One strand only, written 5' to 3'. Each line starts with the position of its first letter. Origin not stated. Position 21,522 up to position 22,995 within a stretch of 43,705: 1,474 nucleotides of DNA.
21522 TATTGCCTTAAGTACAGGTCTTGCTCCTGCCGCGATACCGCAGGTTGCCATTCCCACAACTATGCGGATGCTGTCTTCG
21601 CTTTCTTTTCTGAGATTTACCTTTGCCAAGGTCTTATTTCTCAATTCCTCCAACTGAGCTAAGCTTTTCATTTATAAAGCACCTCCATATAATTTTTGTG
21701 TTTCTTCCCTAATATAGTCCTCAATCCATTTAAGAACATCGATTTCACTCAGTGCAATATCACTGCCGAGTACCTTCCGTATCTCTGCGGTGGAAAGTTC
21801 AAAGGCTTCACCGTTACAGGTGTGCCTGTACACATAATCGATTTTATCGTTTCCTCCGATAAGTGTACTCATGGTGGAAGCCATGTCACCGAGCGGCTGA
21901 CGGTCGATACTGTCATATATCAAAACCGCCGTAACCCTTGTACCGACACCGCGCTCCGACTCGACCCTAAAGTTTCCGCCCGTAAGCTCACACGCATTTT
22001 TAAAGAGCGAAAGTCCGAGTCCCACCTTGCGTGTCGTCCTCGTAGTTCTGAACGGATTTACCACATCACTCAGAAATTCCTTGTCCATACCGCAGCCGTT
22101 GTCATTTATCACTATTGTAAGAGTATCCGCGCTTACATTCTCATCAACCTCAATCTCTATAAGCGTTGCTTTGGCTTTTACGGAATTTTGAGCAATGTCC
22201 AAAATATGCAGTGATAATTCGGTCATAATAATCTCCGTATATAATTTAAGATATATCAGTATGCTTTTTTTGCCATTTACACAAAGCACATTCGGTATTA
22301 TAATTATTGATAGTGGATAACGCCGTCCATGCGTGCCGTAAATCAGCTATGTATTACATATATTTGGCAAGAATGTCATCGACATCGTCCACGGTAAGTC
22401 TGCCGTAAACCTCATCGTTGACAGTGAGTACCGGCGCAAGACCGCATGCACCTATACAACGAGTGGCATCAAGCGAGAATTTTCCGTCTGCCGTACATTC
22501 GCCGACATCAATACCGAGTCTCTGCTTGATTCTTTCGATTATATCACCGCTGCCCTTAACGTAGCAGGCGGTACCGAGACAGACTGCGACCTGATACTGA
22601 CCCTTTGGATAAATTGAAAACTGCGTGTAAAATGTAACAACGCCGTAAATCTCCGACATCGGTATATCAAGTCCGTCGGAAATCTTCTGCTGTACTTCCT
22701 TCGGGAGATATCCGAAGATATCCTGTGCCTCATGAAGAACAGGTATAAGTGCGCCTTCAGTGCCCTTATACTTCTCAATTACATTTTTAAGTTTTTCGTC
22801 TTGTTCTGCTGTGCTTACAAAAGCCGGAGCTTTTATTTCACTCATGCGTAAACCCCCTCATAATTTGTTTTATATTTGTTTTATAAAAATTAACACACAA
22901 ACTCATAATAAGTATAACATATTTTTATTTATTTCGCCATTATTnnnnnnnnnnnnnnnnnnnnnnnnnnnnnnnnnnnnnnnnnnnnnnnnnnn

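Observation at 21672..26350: Sensor/regulator cassette with no recognisable output domain, welded onto a bifurcating-type [FeFe]-hydrogenase operon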

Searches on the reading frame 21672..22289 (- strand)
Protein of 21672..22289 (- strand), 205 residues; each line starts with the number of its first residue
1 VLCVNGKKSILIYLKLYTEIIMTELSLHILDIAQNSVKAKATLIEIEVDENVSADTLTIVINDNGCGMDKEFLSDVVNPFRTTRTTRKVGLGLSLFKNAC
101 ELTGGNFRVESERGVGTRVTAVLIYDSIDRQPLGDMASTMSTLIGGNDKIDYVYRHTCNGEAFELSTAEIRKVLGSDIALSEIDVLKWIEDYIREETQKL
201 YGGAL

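Call 3: search_protein_families(library=pfam, proteins=[window:21672-22289:-], max_evalue=0.01)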
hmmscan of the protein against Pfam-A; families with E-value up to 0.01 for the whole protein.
window:21672-22289:- (205 aa): 2 families
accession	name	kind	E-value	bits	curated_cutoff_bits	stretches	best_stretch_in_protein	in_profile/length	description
PF02518.31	HATPase_c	-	3.9e-17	63.1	26.4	1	29-123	10-107/111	Histidine kinase-, DNA gyrase B-, and HSP90-like ATPase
PF13589.12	HATPase_c_3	-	1.9e-09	38.1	25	1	29-88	7-64/137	Histidine kinase-, DNA gyrase B-, and HSP90-like ATPase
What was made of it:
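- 21672..22226 (-): GHKL184: a stand-alone histidine-kinase-type ATP-binding (Bergerat) domain plus a C-terminal alpha/beta subdomain, with no DHp. It is embedded between hydC and hydD. HATPase_c at 63 bits and HATPase_c_3 at 38 bits (call 3).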

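Call 4: search_protein_families(library=ncbifam, proteins=[window:21672-22289:-], max_evalue=0.01)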
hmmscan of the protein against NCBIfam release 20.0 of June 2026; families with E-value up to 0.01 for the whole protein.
window:21672-22289:- (205 aa): 67 families (the best 25 are shown)
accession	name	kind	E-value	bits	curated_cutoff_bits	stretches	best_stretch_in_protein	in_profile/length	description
NF008468.0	PRK11360.1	equivalog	2.2e-17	62.7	646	1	29-129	511-612/616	two-component system sensor histidine kinase AtoS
TIGR02916.1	PEP_his_kin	equivalog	4.3e-13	48.7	300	1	23-123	578-678/679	XrtA/PEP-CTERM system histidine kinase PrsK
NF041947.1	LuxQ_Vibrio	equivalog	3.4e-11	41.8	1200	1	43-130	609-701/843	quorum-sensing autoinducer 2 sensor kinase/phosphatase LuxQ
NF053867.1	SprKinKinDBac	equivalog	4.3e-11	41.9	775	1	29-123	402-495/500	sporulation kinase KinD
NF047874.1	MASE3_PAS_HK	subfamily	1.1e-10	41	560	1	30-128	525-628/655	MASE3 domain-containing sensor histidine kinase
NF010076.0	PRK13557.1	subfamily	1.2e-10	40.4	631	1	51-123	319-392/540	histidine kinase famiy protein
NF010411.0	PRK13837.1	equivalog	2.3e-10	39.2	647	1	56-123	607-673/828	two-component system VirA-like sensor kinase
NF007688.0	PRK10364.1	equivalog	2.9e-10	39.5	479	1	29-123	356-449/460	two-component system sensor histidine kinase ZraS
NF011874.0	PRK15347.1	equivalog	3e-10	38.8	852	1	45-125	533-614/921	two component system sensor kinase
NF038348.1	T2SS_HK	subfamily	1.1e-09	37.3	450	1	30-122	480-570/574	histidine kinase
NF040750.1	tetrathio_HK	equivalog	2.6e-09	36.1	750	1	30-112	462-541/555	tetrathionate respiration histidine kinase TtrS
NF046044.1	PnpS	equivalog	5.3e-09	35.6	400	1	25-123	286-389/390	two-component system histidine kinase PnpS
NF008298.1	PRK11086.1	subfamily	2e-08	33.1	520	1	42-126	443-526/529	DcuS/MalK family sensor histidine kinase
NF045903.1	CuHisKinLciSLeg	equivalog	3.7e-08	33.2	700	1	32-123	259-356/357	copper-responsive two-component system sensor histidine kinase LciS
NF052574.1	HisKinEspCMyxo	equivalog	4e-08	31.9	1200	1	58-123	569-635/785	serine histidine kinase EspC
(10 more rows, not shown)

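Call 38: search_solved_structures(query=window:21672-22226:-, max_evalue=0.01, show_alignments=1)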
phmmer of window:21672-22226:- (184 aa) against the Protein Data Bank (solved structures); distinct sequences matched with E-value up to 0.01: 21.
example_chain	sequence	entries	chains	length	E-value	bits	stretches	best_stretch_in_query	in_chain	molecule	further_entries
3d36_A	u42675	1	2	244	3.6e-07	33.4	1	8-102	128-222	Sporulation kinase B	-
9jfj_A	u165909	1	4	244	1.3e-05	28.3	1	8-105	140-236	Sensor histidine kinase ZraS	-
3sl2_A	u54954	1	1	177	1.7e-05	27.9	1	21-106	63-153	Sensor histidine kinase yycG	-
6paj_A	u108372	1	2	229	3.3e-05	27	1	7-97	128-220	Sensor protein SrrB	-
9p6i_A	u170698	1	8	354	3.5e-05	26.9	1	31-100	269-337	histidine kinase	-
4jas_A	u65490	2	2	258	0.00036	23.6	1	22-99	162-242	Histidine kinase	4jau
3dge_A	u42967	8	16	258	0.00061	22.9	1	22-99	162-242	Sensor protein | Histidine kinase | Sensor histidine kinase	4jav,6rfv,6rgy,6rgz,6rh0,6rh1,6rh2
2c2a_A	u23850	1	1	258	0.00061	22.9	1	22-99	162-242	SENSOR HISTIDINE KINASE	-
5uht_A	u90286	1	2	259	0.00062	22.9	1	22-99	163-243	Sensor histidine kinase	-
6rh7_A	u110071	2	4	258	0.00067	22.7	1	22-99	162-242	Sensor histidine kinase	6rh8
6azr_A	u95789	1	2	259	0.00074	22.6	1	22-99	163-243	Sensor histidine kinase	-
8f71_A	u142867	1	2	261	0.0014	21.7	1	32-97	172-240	Histidine kinase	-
4gcz_A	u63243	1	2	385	0.0016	21.5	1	11-96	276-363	Blue-light photoreceptor, Sensor protein fixL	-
8a3u_A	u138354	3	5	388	0.0019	21.3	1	11-95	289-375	Putative Sensory box protein,Sensor protein FixL | Putative Sensory box protein,Putative Sensory box protein,Sensor protein FixL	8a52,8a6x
8a7f_A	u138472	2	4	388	0.0019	21.3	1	11-95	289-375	Putative Sensory box protein,Sensor protein FixL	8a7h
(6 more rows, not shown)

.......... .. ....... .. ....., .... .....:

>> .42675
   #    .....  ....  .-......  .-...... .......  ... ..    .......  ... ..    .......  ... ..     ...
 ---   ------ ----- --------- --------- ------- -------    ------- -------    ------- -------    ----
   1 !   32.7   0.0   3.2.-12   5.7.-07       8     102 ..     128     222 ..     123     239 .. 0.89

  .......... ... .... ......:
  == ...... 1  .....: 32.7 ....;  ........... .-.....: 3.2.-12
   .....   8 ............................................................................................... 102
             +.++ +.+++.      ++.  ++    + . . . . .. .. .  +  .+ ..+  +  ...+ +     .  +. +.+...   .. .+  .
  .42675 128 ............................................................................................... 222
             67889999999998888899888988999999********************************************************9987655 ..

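Call 72: find_homologous_proteins(query=window:21675-22226:-, max_evalue=0.001)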
Query window:21675-22226:- (184 aa): 7937 proteins with E <= 0.001 among 8000 candidates; the best 120 are listed.
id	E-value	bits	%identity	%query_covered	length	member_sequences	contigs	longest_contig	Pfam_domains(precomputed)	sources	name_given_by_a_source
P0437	5.7e-109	379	95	100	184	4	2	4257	PF02518.32,PF13589.13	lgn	-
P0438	1.8e-105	368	92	100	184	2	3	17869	PF02518.32,PF13589.13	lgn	-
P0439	1.8e-98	345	86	100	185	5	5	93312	PF02518.32,PF13589.13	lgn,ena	-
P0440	7.5e-88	311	78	100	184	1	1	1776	PF02518.32,PF13589.13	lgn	-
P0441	5.6e-87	308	82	100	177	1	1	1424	PF02518.32,PF13589.13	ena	-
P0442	2.8e-86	306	74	100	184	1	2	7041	PF02518.32,PF13589.13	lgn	-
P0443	4.7e-85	302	75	100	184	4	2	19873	PF02518.32,PF13589.13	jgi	-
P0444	6.9e-85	301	74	100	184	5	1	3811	PF02518.32,PF13589.13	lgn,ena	-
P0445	2.3e-84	299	76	100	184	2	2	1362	PF02518.32,PF13589.13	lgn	-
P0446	3.7e-84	299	72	100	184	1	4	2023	PF02518.32,PF13589.13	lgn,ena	-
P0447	4.2e-84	299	74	100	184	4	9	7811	PF02518.32,PF13589.13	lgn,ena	-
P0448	2.8e-83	296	74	100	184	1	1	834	PF02518.32,PF13589.13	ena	-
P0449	4.3e-83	295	74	100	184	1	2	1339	PF02518.32,PF13589.13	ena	-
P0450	5.0e-83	295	74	100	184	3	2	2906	PF02518.32,PF13589.13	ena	-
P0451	4.1e-82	292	71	100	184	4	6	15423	PF02518.32,PF13589.13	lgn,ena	-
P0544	2.0e-63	231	57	99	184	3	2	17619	PF02518.32,PF13589.13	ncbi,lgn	-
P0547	3.7e-63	230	60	95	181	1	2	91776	PF02518.32,PF13589.13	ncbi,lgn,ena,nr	ncbi:MAG: ATP-binding protein [Clostridia bacterium]|nr:ATP-binding protein [Clostridia bacterium]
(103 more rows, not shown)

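Call 76: predict_structure(alignment_id=A6)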
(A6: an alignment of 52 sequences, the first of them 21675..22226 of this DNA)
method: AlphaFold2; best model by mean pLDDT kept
length: 184 residues; sequences in the alignment: 52
mean_pLDDT: 88.2   pTM: 0.86
mean pLDDT of the five models: 88.2, 87.6, 87.5, 86.8, 85.7
residues with pLDDT >= 90: 108; 70-90: 58; 50-70: 16; < 50: 2
segments of 3 or more residues with pLDDT < 50: none
pLDDT, mean of each block of 10 residues (from residue 1): 84 90 97 94 87 75 64 85 91 92 84 93 95 95 96 90 96 93 58
secondary structure, 60 per line:
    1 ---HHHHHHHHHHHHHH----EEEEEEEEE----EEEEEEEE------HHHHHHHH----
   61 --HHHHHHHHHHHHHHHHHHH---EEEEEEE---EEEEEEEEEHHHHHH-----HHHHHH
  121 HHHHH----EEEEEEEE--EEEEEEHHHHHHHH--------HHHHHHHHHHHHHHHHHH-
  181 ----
elements in order: H4-17 E22-30 E35-42 H49-56 H63-81 E85-91 E95-103 H104-109 H115-125 E130-137 E140-145 H146-153 H162-179

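Call 79: fold_search(model_id=the predicted structure, library=pdb)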
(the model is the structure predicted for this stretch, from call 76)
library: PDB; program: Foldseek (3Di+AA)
matches with E <= 10: 774; with E <= 0.001: 201
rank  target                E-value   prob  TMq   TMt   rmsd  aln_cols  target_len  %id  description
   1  1h7s_B                8.3e-07  1.00  0.49  0.32   8.0       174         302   16  N-terminal 40kDa fragment of human PMS2 (released 2001-11-27)
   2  4p7a                  1.7e-06  1.00  0.53  0.34   8.9       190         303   23  Crystal Structure of human MLH1 (released 2014-04-09)
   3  7rcb_B                1.7e-06  1.00  0.45  0.30   7.2       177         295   17  Crystal Structure of a PMS2 VUS (released 2022-03-02)
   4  1nhj                  1.8e-06  1.00  0.51  0.30   4.8       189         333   16  Crystal structure of N-terminal 40KD MutL/A100P mutant protein complex with ADPnP and one sodium (released 2003-06-10)
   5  7rcb_A                2.0e-06  1.00  0.47  0.30   7.4       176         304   16  Crystal Structure of a PMS2 VUS (released 2022-03-02)
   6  1h7s_A                2.2e-06  1.00  0.50  0.30   9.0       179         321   16  N-terminal 40kDa fragment of human PMS2 (released 2001-11-27)
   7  7rci_A                2.2e-06  1.00  0.48  0.30   7.8       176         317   16  Crystal Structure of a PMS2 VUS with Substrate (released 2022-03-02)
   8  1b63                  2.8e-06  1.00  0.55  0.33   7.2       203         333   16  MUTL COMPLEXED WITH ADPNP (released 1999-06-08)
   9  9n2k_B                2.8e-06  1.00  0.54  0.32   7.6       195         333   16  N-terminal domain of Bacillus subtilis MutL bound to ADP (released 2026-01-07)
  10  7rck_A                2.8e-06  1.00  0.50  0.32   8.1       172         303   14  Crystal Structure of PMS2 with Substrate (released 2022-03-02)
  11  6mfq_A                3.3e-06  1.00  0.41  0.27   7.7       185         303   15  Crystal structure of a PMS2 variant (released 2019-02-06)
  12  9n2k_A                4.0e-06  1.00  0.54  0.32   8.0       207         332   17  N-terminal domain of Bacillus subtilis MutL bound to ADP (released 2026-01-07)
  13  5akb_C                5.4e-06  1.00  0.46  0.32   7.3       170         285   15  MutS in complex with the N-terminal domain of MutL - crystal form 1 (released 2015-07-22)
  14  7rci_B                5.4e-06  1.00  0.46  0.31   7.2       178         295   16  Crystal Structure of a PMS2 VUS with Substrate (released 2022-03-02)
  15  1bkn_B                8.1e-06  1.00  0.46  0.33   5.3       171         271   15  CRYSTAL STRUCTURE OF AN N-TERMINAL 40KD FRAGMENT OF E. COLI DNA MISMATCH REPAIR PROTEIN MUTL (released 1999-05-11)
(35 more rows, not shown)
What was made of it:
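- Full-length GHKL184 resembles GHL ATPase fragments (MutL/PMS2) more than complete kinases (call 79).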

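Call 87: find_encoding_contigs(protein=P0547, flank=10000, max_places=2)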
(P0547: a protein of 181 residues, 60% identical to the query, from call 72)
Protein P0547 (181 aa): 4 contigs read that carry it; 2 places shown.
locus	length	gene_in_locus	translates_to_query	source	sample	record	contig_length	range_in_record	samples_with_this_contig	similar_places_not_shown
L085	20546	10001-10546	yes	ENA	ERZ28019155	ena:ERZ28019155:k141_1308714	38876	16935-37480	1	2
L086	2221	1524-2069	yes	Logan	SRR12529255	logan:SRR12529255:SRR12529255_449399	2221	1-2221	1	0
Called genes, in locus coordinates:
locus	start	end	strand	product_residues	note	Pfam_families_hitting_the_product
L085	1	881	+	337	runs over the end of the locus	PF04389:Peptidase_M28 (faint), PF05343:Peptidase_M42, PF01546:Peptidase_M20 (weak)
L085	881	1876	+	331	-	PF04389:Peptidase_M28 (faint), PF05343:Peptidase_M42, PF01546:Peptidase_M20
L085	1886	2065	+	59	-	PF20076:DUF6472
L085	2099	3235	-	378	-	PF00768:Peptidase_S11, PF13354:Beta-lactamase2, PF07943:PBP5_C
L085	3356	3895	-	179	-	PF01965:DJ-1_PfpI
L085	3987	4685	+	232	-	PF21778:DUF6873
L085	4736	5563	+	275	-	PF08812:YtxC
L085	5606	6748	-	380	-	PF05636:HIGH_NTase1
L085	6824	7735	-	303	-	PF00889:EF_TS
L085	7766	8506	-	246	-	PF00318:Ribosomal_S2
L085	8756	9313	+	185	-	PF01381:HTH_3 (weak), PF07883:Cupin_2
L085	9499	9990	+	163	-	PF01257:2Fe-2S_thioredx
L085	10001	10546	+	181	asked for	PF02518:HATPase_c, PF13589:HATPase_c_3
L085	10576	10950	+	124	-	-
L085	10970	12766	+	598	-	PF01257:2Fe-2S_thioredx, PF01512:Complex1_51K, PF10531:SLBB (weak), PF10589:NADH_4Fe-4S, PF13237:Fer4_10 (weak), PF00037:Fer4 (weak), PF12837:Fer4_6 (weak), PF12838:Fer4_7, +4 more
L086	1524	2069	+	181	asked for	PF02518:HATPase_c, PF13589:HATPase_c_3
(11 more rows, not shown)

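Call 88: find_encoding_contigs(protein=P0544, flank=10000, max_places=2)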
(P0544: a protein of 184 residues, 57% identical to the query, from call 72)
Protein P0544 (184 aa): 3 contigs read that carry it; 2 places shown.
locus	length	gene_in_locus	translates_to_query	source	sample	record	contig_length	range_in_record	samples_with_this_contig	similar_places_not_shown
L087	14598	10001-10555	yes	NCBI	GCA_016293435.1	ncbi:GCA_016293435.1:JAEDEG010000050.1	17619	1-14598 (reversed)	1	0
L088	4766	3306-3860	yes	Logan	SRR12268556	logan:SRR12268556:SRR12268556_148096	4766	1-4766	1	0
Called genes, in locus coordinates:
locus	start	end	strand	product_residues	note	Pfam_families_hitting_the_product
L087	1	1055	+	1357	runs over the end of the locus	?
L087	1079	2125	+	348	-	PF01408:GFO_IDH_MocA, PF02894:GFO_IDH_MocA_C, PF22725:GFO_IDH_MocA_C3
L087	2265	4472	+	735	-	-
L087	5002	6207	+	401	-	PF01966:HD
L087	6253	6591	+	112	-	-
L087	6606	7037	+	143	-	PF13581:HATPase_c_2, PF02518:HATPase_c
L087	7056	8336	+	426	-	PF00037:Fer4 (weak), PF13237:Fer4_10, PF14697:Fer4_21, PF12838:Fer4_7, PF13187:Fer4_9, PF25160:LdpA_Fe-S-bd (weak), PF02906:Fe_hyd_lg_C, PF04060:FeS, +3 more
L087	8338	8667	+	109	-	PF02603:Hpr_kinase_N (faint), PF07085:DRTGG (faint)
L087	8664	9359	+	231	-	PF02811:PHP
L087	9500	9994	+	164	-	PF01257:2Fe-2S_thioredx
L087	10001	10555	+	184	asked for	PF02518:HATPase_c, PF13589:HATPase_c_3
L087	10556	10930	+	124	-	-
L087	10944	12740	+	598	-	PF01257:2Fe-2S_thioredx, PF01512:Complex1_51K, PF10531:SLBB (weak), PF10589:NADH_4Fe-4S, PF13237:Fer4_10 (weak), PF00037:Fer4 (weak), PF12838:Fer4_7 (weak), PF00037:Fer4 (weak), +2 more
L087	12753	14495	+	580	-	PF00111:Fer2, PF13510:Fer2_4, PF13237:Fer4_10 (faint), PF10588:NADH-G_4Fe-4S_3, PF00037:Fer4 (faint), PF12838:Fer4_7 (weak), PF02906:Fe_hyd_lg_C, PF02256:Fe_hyd_SSU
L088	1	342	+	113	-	?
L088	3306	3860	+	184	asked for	PF02518:HATPase_c, PF13589:HATPase_c_3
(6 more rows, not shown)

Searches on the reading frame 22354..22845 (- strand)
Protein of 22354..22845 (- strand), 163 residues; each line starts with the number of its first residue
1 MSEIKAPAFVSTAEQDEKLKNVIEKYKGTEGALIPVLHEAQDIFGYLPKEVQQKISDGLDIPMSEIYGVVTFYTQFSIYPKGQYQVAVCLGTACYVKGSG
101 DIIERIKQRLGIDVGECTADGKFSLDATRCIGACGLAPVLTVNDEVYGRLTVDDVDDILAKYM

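Call 3: search_protein_families(library=pfam, proteins=[window:22354-22845:-], max_evalue=0.01)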
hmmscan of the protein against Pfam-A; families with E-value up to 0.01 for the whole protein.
window:22354-22845:- (163 aa): 1 family
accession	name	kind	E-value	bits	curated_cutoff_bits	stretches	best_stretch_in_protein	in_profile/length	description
PF01257.25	2Fe-2S_thioredx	-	2.9e-54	183.3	24.8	1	20-162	2-144/145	Thioredoxin-like [2Fe-2S] ferredoxin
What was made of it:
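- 22354..22845 (-): HydC: the NuoE-like [2Fe-2S] subunit. PF01257, E 2.9e-54 (call 3).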

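Call 4: search_protein_families(library=ncbifam, proteins=[window:22354-22845:-], max_evalue=0.01)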
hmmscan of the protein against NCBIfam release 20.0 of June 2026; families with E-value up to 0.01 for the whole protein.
window:22354-22845:- (163 aa): 10 families
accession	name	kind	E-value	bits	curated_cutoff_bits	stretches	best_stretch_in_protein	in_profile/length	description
NF005747.0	PRK07571.1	equivalog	4.5e-50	169.7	224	1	12-160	18-166/173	bidirectional hydrogenase complex protein HoxE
NF004638.0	PRK05988.1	equivalog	2.7e-41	141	198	1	12-161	7-156/159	formate dehydrogenase subunit gamma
NF005722.0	PRK07539.1-2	equivalog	6.9e-41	139.9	141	1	10-162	4-156/157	NADH-quinone oxidoreductase subunit NuoE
TIGR01958.1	nuoE_fam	subfamily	5e-40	137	142.4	1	20-162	3-147/148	NADH-quinone oxidoreductase subunit NuoE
NF005725.0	PRK07539.1-5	equivalog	4.6e-38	130.6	220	1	6-162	12-171/174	NADH-quinone oxidoreductase subunit NuoE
NF005721.0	PRK07539.1-1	equivalog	8.5e-33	113.9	308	1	13-159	28-174/292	NADH-quinone oxidoreductase subunit NuoE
NF005723.0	PRK07539.1-3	equivalog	1e-30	106.7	226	1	17-161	8-155/158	NADH-quinone oxidoreductase subunit NuoE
NF005724.0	PRK07539.1-4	equivalog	3.1e-29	102.5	280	1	7-161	14-171/240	NADH-quinone oxidoreductase subunit NuoE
NF009040.0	PRK12373.1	equivalog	1.2e-24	87.8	514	1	8-161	12-168/400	NADH-quinone oxidoreductase subunit E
NF041612.1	fdxn_Clost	equivalog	5.7e-06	26.9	150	1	93-162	23-90/102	2Fe-2S ferredoxin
